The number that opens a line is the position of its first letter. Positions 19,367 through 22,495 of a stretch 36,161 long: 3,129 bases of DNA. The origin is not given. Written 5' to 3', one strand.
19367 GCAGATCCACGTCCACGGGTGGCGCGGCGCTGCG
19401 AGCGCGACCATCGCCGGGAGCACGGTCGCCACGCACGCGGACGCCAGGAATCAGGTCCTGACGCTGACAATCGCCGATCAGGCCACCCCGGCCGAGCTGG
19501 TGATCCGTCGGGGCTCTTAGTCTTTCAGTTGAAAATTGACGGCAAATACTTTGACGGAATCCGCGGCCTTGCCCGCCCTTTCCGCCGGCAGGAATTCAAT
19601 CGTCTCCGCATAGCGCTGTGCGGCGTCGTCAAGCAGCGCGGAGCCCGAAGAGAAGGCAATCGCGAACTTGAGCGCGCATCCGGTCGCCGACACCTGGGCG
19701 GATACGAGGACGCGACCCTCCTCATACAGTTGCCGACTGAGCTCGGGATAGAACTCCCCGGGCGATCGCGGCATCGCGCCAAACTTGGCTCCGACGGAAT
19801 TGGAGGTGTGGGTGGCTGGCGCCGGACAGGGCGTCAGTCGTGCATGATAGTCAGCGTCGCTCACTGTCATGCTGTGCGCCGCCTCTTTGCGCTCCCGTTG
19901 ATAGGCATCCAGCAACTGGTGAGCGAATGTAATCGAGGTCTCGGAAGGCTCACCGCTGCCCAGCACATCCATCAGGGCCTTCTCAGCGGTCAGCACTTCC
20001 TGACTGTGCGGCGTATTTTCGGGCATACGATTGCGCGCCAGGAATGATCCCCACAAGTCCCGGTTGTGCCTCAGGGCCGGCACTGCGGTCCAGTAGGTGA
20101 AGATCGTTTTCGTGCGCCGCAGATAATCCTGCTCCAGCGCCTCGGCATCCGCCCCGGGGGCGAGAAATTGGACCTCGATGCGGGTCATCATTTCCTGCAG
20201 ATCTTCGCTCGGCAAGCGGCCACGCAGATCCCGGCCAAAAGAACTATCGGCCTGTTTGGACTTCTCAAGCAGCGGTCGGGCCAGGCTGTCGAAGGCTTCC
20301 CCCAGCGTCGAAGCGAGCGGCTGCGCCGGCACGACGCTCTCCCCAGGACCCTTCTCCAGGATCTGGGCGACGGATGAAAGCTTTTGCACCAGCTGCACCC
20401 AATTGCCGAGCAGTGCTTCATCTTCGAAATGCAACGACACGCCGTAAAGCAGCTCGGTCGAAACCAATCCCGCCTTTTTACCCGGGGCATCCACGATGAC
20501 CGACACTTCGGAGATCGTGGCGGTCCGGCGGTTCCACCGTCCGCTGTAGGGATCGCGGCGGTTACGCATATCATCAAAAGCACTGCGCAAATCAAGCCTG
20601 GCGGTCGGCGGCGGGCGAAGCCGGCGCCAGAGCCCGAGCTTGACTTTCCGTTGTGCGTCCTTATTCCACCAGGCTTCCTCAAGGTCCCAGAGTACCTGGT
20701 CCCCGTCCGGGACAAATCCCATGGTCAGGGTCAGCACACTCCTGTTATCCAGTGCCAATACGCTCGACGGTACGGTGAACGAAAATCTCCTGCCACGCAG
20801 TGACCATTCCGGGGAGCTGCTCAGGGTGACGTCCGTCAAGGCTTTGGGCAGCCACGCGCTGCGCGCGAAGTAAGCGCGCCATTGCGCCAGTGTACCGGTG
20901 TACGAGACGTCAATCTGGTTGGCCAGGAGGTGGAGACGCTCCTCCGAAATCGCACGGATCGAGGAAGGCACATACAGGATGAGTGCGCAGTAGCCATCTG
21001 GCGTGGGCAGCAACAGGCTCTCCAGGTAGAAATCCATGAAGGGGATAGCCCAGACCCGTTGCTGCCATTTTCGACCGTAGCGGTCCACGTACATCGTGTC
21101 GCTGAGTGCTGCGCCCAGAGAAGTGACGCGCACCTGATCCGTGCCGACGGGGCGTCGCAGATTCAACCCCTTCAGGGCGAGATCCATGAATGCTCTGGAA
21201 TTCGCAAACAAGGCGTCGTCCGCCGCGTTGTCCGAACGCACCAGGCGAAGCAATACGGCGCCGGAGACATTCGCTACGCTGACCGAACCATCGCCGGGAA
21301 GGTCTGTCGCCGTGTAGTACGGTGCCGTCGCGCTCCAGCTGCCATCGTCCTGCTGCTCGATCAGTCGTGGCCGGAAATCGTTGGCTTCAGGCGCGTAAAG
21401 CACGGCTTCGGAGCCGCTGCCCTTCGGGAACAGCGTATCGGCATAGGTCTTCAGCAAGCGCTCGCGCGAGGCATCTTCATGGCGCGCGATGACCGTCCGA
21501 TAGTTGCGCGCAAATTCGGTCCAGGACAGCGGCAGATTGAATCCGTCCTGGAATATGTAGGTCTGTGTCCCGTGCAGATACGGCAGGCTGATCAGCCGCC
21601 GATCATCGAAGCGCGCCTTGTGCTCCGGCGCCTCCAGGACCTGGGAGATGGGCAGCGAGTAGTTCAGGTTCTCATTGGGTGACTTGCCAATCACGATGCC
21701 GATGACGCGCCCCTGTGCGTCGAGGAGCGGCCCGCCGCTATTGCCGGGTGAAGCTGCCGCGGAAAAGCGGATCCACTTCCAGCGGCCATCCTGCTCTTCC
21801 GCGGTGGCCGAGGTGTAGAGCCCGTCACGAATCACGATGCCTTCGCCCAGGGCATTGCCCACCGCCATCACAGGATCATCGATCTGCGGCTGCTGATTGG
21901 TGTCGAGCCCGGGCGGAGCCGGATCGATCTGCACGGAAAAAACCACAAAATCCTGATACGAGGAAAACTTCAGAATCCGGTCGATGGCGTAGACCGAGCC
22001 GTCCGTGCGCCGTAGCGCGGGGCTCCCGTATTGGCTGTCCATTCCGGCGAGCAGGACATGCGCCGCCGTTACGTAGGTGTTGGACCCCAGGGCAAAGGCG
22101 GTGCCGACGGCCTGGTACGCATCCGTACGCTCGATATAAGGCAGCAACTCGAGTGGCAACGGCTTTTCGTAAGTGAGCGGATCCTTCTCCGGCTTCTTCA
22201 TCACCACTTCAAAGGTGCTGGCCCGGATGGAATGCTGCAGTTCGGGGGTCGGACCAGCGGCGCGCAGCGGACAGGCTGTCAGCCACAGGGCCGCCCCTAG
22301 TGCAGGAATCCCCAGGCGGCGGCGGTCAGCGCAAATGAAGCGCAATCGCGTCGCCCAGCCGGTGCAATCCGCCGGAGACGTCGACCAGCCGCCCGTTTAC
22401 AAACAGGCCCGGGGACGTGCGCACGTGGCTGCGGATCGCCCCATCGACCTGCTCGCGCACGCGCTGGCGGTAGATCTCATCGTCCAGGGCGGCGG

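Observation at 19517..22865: DsbA-like thioredoxin coupled to a lipoprotein that fuses an S1 protease to a TonB C-terminal domain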

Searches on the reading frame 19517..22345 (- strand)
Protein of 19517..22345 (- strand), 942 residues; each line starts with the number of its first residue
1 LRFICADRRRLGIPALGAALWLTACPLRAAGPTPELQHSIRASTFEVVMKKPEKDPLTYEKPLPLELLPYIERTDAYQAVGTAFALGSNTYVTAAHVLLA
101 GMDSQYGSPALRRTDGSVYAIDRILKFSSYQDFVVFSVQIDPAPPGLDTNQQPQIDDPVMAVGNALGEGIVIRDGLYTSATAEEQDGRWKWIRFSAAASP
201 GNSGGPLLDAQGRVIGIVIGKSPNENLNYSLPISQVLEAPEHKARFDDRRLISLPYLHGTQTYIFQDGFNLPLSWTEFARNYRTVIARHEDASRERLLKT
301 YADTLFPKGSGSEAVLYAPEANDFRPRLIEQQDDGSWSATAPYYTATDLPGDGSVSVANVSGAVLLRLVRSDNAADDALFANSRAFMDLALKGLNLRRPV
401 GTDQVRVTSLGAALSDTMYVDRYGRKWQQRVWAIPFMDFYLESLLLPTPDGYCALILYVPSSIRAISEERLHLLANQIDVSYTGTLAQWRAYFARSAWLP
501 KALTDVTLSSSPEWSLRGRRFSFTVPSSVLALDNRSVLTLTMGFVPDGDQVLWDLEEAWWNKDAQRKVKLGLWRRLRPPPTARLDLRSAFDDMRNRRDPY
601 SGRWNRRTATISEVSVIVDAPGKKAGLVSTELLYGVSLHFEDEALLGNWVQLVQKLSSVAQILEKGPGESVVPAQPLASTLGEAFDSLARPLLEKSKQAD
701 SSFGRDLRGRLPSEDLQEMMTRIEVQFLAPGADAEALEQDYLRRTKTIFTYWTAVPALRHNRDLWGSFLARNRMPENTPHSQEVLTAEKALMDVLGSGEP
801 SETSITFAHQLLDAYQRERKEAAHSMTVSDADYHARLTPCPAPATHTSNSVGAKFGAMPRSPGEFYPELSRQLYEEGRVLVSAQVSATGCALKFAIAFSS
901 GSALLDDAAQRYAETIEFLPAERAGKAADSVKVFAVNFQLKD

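Call 3: search_protein_families(library=pfam, proteins=[window:19517-22345:-], max_evalue=1)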
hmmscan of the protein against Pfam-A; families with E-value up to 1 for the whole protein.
window:19517-22345:- (942 aa): 4 families
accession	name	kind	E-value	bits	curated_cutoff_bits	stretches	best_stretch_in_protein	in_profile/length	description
PF13365.12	Trypsin_2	-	4.9e-18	66.7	27.6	1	81-217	1-144/144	Trypsin-like peptidase domain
PF03544.19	TonB_C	-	1.2e-08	35.8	24.6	1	865-940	4-79/79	Gram-negative bacterial TonB protein C-terminal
PF00089.32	Trypsin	-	1e-05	25.9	20.6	1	81-227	27-204/220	Trypsin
PF00944.25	Peptidase_S3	-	0.025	14.8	21.2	1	195-222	101-128/159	Alphavirus core protein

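Call 4: search_protein_families(library=ncbifam, proteins=[window:19517-22345:-], max_evalue=1)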
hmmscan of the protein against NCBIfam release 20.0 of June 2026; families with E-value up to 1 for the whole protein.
window:19517-22345:- (942 aa): 14 families
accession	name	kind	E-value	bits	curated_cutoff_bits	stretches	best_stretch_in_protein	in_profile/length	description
NF033740.0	MarP_fam_protase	equivalog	4.1e-12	45.8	250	1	79-241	211-375/390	MarP family serine protease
NF041521.1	HhoA_HhoB_HtrA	equivalog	1.2e-10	41.3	450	1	73-238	51-218/335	HhoA/HhoB/HtrA family serine endopeptidase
NF047968.1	SerProtHtrA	equivalog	4.9e-10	39.3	470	1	76-234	84-247/357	serine protease HtrA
TIGR01352.1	tonB_Cterm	subfamily_domain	3.7e-09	36.8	27.1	1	866-931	3-67/76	TonB family protein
TIGR02037.1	degP_htrA_DO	subfamily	5.7e-09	35.4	416.2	1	152-236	130-220/434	Do family serine endopeptidase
TIGR02038.1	protease_degS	equivalog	4.6e-08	32.6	422.95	1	129-218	123-215/351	outer membrane-stress sensor serine endopeptidase DegS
NF053637.1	SerProtHtrAspr2045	equivalog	4.5e-05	22.6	650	1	169-222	201-255/394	serine protease HtrA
NF008147.1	PRK10898.1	equivalog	0.00014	21.1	408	1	132-217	126-214/352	outer membrane-stress sensor serine endopeptidase DegS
NF038079.1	TonB_sider_MxcH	equivalog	0.00088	17.4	925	1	865-941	11-86/792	TonB-dependent siderophore myxochelin receptor MxcH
NF040961.1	MamO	equivalog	0.0062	14.9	800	1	75-222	94-244/648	magnetosome protein MamO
NF040960.1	MamE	equivalog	0.0076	14.8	800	1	154-217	197-263/659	magnetosome formation protease MamE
NF007526.1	PRK10139.1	equivalog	0.024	13.3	756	1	154-218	164-230/456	serine endoprotease DegQ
NF050055.1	SerProtHtrAMycob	equivalog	0.12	11.2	800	1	192-233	351-396/502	serine protease HtrA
NF008189.1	PRK10942.1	equivalog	0.16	10.4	720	1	154-218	186-252/477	serine endoprotease DegP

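Call 6: find_homologous_proteins(query=window:19517-22345:-, max_evalue=0.001)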
Query window:19517-22345:- (942 aa): 2549 proteins with E <= 0.001 among 8000 candidates; the best 120 are listed.
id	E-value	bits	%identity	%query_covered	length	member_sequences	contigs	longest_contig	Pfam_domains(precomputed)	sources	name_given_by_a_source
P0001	0.0e+0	2026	100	95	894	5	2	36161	PF13365.13,PF03544.20,PF00089.33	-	-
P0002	0.0e+0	1482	68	99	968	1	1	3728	PF13365.13,PF03544.20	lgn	-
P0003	0.0e+0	1313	62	98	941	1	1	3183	PF13365.13,PF03544.20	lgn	-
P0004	0.0e+0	1308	62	98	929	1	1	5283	PF13365.13,PF03544.20,PF00089.33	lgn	-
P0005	0.0e+0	1271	61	97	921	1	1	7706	PF13365.13,PF03544.20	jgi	jgi:TonB family protein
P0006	0.0e+0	1261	60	98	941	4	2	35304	PF13365.13,PF03544.20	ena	-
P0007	0.0e+0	1258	62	97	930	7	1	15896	PF13365.13,PF03544.20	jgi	jgi:TonB family protein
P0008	0.0e+0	1248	61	99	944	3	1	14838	PF13365.13,PF03544.20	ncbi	ncbi:MAG: TonB family protein [Steroidobacteraceae bacterium]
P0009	0.0e+0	1247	60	99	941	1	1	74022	PF13365.13,PF03544.20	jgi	jgi:serine protease Do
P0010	0.0e+0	1238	61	98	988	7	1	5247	PF13365.13,PF03544.20,PF00089.33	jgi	jgi:serine protease Do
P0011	0.0e+0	1229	60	100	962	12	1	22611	PF13365.13,PF03544.20,PF00089.33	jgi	-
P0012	0.0e+0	1222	60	98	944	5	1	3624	PF13365.13,PF03544.20,PF00089.33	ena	-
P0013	0.0e+0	1192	58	99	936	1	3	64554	PF13365.13,PF03544.20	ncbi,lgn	-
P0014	0.0e+0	1146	55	98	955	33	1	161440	PF13365.13,PF03544.20,PF00089.33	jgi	jgi:serine protease Do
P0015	0.0e+0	1127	55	99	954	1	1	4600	PF13365.13,PF03544.20,PF00089.33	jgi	jgi:serine protease Do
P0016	0.0e+0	1127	54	99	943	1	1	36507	PF13365.13,PF03544.20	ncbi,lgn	-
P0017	0.0e+0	1125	57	98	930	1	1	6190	PF13365.13,PF03544.20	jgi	-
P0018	0.0e+0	1123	55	98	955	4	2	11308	PF13365.13,PF03544.20,PF00089.33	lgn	-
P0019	0.0e+0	1117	55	98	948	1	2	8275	PF13365.13,PF03544.20,PF00089.33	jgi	jgi:TonB family protein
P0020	0.0e+0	1116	55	98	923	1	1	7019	PF13365.13,PF03544.20,PF00089.33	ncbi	ncbi:MAG: TonB family protein [Steroidobacteraceae bacterium]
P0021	0.0e+0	1115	55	99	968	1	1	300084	PF13365.13,PF03544.20,PF00089.33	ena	-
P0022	0.0e+0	1111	55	98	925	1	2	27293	PF13365.13,PF03544.20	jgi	jgi:TonB family protein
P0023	0.0e+0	1111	55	97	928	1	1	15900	PF13365.13,PF03544.20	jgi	jgi:serine protease Do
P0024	0.0e+0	1104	67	77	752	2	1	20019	PF03544.20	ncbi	-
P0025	0.0e+0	1102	55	96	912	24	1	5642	PF13365.13,PF03544.20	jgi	jgi:TonB family protein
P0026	0.0e+0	1102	55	99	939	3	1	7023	PF13365.13,PF03544.20,PF00089.33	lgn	-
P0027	0.0e+0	1101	54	98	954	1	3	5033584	PF13365.13,PF03544.20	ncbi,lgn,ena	-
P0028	0.0e+0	1099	54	98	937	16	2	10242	PF13365.13,PF03544.20,PF00089.33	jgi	jgi:serine protease Do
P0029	0.0e+0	1098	54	98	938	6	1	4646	PF13365.13,PF03544.20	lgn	-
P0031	0.0e+0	1094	54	98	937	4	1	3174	PF13365.13,PF03544.20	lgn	-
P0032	0.0e+0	1093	54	99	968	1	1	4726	PF13365.13,PF03544.20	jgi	jgi:serine protease Do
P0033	0.0e+0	1093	54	99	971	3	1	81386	PF13365.13,PF03544.20,PF00089.33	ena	-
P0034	0.0e+0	1089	53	98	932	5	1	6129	PF13365.13,PF03544.20,PF00089.33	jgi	jgi:serine protease Do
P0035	0.0e+0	1088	53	97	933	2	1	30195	PF13365.13,PF03544.20,PF00089.33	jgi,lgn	jgi:serine protease Do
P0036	0.0e+0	1088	54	97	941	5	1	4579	PF13365.13,PF03544.20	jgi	jgi:serine protease Do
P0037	0.0e+0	1087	55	95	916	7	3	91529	PF13365.13,PF03544.20,PF00089.33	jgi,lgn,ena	-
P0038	0.0e+0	1086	54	97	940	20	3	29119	PF13365.13,PF03544.20,PF00089.33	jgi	-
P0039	0.0e+0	1081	54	99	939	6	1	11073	PF13365.13,PF03544.20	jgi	jgi:serine protease Do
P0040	0.0e+0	1072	52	98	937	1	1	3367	PF13365.13,PF03544.20,PF13103.12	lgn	-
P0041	0.0e+0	1068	54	97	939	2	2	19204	PF13365.13,PF03544.20,PF00089.33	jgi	-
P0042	0.0e+0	1067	53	98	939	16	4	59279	PF13365.13,PF03544.20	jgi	jgi:TonB family protein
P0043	0.0e+0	1065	52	99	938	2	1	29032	PF13365.13,PF03544.20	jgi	jgi:serine protease Do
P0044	0.0e+0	1056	53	97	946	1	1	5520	PF13365.13,PF03544.20,PF00089.33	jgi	jgi:serine protease Do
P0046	0.0e+0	1052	52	99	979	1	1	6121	PF13365.13,PF03544.20,PF00089.33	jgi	jgi:TonB family protein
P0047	0.0e+0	1043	53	97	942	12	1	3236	PF13365.13,PF03544.20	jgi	jgi:TonB family protein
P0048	0.0e+0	1040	52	99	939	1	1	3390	PF13365.13,PF03544.20,PF00089.33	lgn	-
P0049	0.0e+0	1040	53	95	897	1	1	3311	PF13365.13,PF03544.20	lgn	-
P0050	0.0e+0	1039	51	98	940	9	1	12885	PF13365.13,PF03544.20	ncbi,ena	-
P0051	0.0e+0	1038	50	100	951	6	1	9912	PF13365.13,PF03544.20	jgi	jgi:serine protease Do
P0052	0.0e+0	1037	52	98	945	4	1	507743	PF13365.13,PF03544.20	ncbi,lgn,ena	-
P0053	0.0e+0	1037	53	97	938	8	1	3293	PF13365.13,PF03544.20,PF00089.33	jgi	jgi:serine protease Do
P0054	0.0e+0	1035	53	97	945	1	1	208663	PF13365.13,PF03544.20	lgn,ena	-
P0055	0.0e+0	1035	52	99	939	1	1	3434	PF13365.13,PF03544.20,PF00089.33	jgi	jgi:serine protease Do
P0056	0.0e+0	1031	52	97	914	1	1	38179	PF13365.13,PF03544.20,PF13103.12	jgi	jgi:TonB family protein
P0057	0.0e+0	1030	52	95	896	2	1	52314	PF13365.13,PF03544.20,PF00089.33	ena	-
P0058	0.0e+0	1030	51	99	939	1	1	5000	PF13365.13,PF03544.20,PF00089.33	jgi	jgi:serine protease Do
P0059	0.0e+0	1030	51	99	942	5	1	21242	PF13365.13,PF03544.20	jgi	jgi:serine protease Do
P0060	0.0e+0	1030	52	97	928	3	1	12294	PF13365.13,PF03544.20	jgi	jgi:serine protease Do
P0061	0.0e+0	1026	53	97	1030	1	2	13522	PF13365.13,PF03544.20,PF13103.12,PF00089.33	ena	-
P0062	0.0e+0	1024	53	96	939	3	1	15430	PF13365.13,PF03544.20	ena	-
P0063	0.0e+0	1022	52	96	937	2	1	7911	PF13365.13,PF03544.20,PF00089.33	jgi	jgi:TonB family protein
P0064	0.0e+0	1020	51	98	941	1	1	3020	PF13365.13,PF03544.20,PF00089.33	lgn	-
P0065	0.0e+0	1020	52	98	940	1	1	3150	PF13365.13,PF03544.20,PF13103.12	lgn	-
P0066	0.0e+0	1018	51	97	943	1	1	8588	PF13365.13,PF03544.20,PF13103.12,PF00089.33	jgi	-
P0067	0.0e+0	1014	51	97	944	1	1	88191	PF13365.13,PF03544.20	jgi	jgi:serine protease Do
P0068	0.0e+0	1014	51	98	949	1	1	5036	PF13365.13,PF03544.20,PF00089.33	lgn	-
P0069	0.0e+0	1014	51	97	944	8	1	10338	PF13365.13,PF03544.20,PF00089.33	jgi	jgi:serine protease Do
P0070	0.0e+0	1014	52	99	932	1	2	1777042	PF13365.13,PF03544.20,PF13103.12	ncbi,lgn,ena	-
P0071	3.6e-298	1010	51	97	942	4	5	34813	PF13365.13,PF03544.20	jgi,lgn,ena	jgi:serine protease Do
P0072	2.2e-296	1004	51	98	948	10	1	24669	PF13365.13,PF03544.20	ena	-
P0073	2.3e-295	1001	51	97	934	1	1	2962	PF13365.13,PF03544.20,PF13103.12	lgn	-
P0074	3.2e-295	1000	51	98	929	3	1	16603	PF13365.13,PF03544.20,PF00089.33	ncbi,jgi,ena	jgi:TonB family protein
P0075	1.2e-293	995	51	98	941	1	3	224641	PF13365.13,PF03544.20,PF00089.33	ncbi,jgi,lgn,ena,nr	ncbi:MAG TPA: TonB family protein [Steroidobacteraceae bacterium]|nr:TonB family protein [Steroidoba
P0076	2.6e-293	994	50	96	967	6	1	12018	PF13365.13,PF03544.20,PF00089.33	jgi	-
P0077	3.7e-292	990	50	99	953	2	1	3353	PF13365.13,PF03544.20,PF13103.12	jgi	jgi:serine protease Do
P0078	5.6e-292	990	50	98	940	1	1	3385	PF13365.13,PF03544.20,PF13103.12,PF00089.33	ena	-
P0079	1.3e-291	988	50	99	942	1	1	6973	PF13365.13,PF03544.20,PF00089.33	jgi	jgi:serine protease Do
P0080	3.3e-291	987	51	97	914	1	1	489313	PF13365.13,PF03544.20,PF00089.33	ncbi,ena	-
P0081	5.7e-291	986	49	98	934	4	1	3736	PF13365.13,PF03544.20,PF00089.33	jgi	jgi:serine protease Do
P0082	3.3e-290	984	50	100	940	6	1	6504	PF13365.13,PF03544.20,PF00089.33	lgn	-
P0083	9.7e-290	982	51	96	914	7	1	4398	PF13365.13,PF03544.20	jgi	jgi:TonB family protein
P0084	8.3e-289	979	50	97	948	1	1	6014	PF13365.13,PF03544.20,PF00089.33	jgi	jgi:TonB family protein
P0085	1.1e-288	979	50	97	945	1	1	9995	PF13365.13,PF03544.20,PF00089.33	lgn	-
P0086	2.9e-288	977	50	99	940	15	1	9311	PF13365.13,PF03544.20,PF00089.33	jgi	jgi:serine protease Do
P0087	5.1e-288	976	50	100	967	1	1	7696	PF13365.13,PF03544.20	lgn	-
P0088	8.3e-288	976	51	95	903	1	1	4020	PF13365.13,PF03544.20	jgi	jgi:serine protease Do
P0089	9.0e-288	976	49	97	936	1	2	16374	PF13365.13,PF03544.20,PF00089.33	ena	-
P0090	1.3e-287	975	50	97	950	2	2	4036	PF13365.13,PF03544.20,PF13103.12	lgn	-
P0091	6.9e-287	973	50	99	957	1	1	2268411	PF13365.13,PF03544.20,PF00089.33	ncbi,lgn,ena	-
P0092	7.8e-287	973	50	96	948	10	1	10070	PF13365.13,PF03544.20,PF13103.12,PF00089.33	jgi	jgi:serine protease Do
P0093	8.8e-287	972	49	99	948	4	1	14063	PF13365.13,PF03544.20,PF00089.33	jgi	jgi:TonB family protein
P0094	2.3e-286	971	49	98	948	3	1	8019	PF13365.13,PF03544.20,PF00089.33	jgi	jgi:TonB family protein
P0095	2.4e-286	971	49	100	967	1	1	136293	PF13365.13,PF03544.20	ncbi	ncbi:MAG: TonB family protein [Steroidobacteraceae bacterium]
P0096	2.7e-286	971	50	97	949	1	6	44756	PF13365.13,PF03544.20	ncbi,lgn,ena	-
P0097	2.9e-286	971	50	99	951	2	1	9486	PF13365.13,PF03544.20,PF00089.33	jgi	jgi:serine protease Do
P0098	7.5e-286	969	51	97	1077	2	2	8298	PF13365.13,PF03544.20,PF13103.12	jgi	jgi:serine protease Do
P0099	1.8e-285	968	50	97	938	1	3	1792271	PF13365.13,PF03544.20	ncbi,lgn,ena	-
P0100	3.4e-285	967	50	97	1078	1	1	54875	PF13365.13,PF03544.20,PF13103.12,PF00089.33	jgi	jgi:serine protease Do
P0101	2.7e-284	964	50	97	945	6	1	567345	PF13365.13,PF03544.20,PF00089.33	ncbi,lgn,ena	-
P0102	1.3e-283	962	50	98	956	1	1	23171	PF13365.13,PF03544.20,PF00089.33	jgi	jgi:serine protease Do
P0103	1.9e-283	961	49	97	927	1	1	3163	PF13365.13,PF03544.20,PF00089.33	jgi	jgi:TonB family protein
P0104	2.5e-283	961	50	96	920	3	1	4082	PF13365.13,PF03544.20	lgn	-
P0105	5.3e-283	960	50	97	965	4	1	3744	PF13365.13,PF03544.20,PF00089.33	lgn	-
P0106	1.3e-282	959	49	96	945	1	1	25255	PF13365.13,PF03544.20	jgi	jgi:serine protease Do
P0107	1.3e-282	959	50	98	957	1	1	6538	PF13365.13,PF03544.20,PF00089.33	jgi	jgi:serine protease Do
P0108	1.5e-282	958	49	99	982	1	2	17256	PF13365.13,PF03544.20,PF00089.33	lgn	-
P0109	2.1e-282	958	51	97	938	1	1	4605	PF13365.13,PF03544.20,PF00089.33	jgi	jgi:TonB family protein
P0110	2.3e-282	958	50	99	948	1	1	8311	PF13365.13,PF03544.20,PF00089.33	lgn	-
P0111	2.8e-282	958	50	99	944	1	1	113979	PF13365.13,PF03544.20,PF00089.33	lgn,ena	-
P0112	3.3e-282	957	49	98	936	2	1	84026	PF13365.13,PF03544.20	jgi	jgi:TonB family protein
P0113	3.4e-282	957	50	97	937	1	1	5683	PF13365.13,PF03544.20,PF00089.33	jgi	jgi:TonB family protein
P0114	5.8e-281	953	49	97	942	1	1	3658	PF13365.13,PF03544.20,PF00089.33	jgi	jgi:TonB family protein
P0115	8.1e-281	953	50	98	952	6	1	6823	PF13365.13,PF03544.20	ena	-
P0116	1.0e-280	952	49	99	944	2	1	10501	PF13365.13,PF03544.20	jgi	-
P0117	2.3e-280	951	50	98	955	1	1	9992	PF13365.13,PF03544.20,PF00089.33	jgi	jgi:serine protease Do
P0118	1.3e-279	949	48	97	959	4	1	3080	PF13365.13,PF03544.20,PF00089.33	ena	-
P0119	3.2e-279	947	50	97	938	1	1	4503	PF13365.13,PF03544.20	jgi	jgi:serine protease Do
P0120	3.8e-279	947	48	98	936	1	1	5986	PF13365.13,PF03544.20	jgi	jgi:TonB family protein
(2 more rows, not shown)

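Call 7: find_encoding_contigs(protein=P0001, flank=10000, max_places=4)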
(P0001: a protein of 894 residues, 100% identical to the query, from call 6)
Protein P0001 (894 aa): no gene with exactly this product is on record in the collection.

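Call 10: find_encoding_contigs(protein=P0027, flank=8000, max_places=2)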
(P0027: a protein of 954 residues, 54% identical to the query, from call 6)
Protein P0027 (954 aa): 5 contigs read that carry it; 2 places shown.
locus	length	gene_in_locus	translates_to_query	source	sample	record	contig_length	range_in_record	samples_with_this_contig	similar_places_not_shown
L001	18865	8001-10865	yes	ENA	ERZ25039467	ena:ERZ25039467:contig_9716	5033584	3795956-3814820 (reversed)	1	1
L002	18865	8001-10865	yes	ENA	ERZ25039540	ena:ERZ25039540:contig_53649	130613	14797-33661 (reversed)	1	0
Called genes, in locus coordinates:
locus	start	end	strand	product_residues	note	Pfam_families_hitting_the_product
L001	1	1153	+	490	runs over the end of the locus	PF07732:Cu-oxidase_3, PF00394:Cu-oxidase, PF07731:Cu-oxidase_2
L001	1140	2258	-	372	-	PF01425:Amidase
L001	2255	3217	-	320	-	PF23023:Anti-Pycsar_Apyc1 (weak), PF00753:Lactamase_B, PF12706:Lactamase_B_2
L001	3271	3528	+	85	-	-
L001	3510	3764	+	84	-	-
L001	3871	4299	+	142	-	PF07452:CHRD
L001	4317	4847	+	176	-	PF01643:Acyl-ACP_TE (weak), PF20791:Acyl-ACP_TE_C (faint), PF13279:4HBT_2, PF03061:4HBT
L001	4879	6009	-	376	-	PF00108:Thiolase_N (weak), PF08545:ACP_syn_III, PF08541:ACP_syn_III_C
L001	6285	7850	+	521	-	PF09286:Pro-kuma_activ, PF00082:Peptidase_S8 (weak)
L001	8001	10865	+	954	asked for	PF13365:Trypsin_2, PF03544:TonB_C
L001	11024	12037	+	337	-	-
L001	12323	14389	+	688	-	PF03544:TonB_C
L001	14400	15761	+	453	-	PF00069:Pkinase, PF01636:APH (faint), PF03109:ABC1 (faint), PF07714:PK_Tyr_Ser-Thr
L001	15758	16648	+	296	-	-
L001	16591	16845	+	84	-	-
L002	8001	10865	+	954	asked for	PF13365:Trypsin_2, PF03544:TonB_C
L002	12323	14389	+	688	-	PF03544:TonB_C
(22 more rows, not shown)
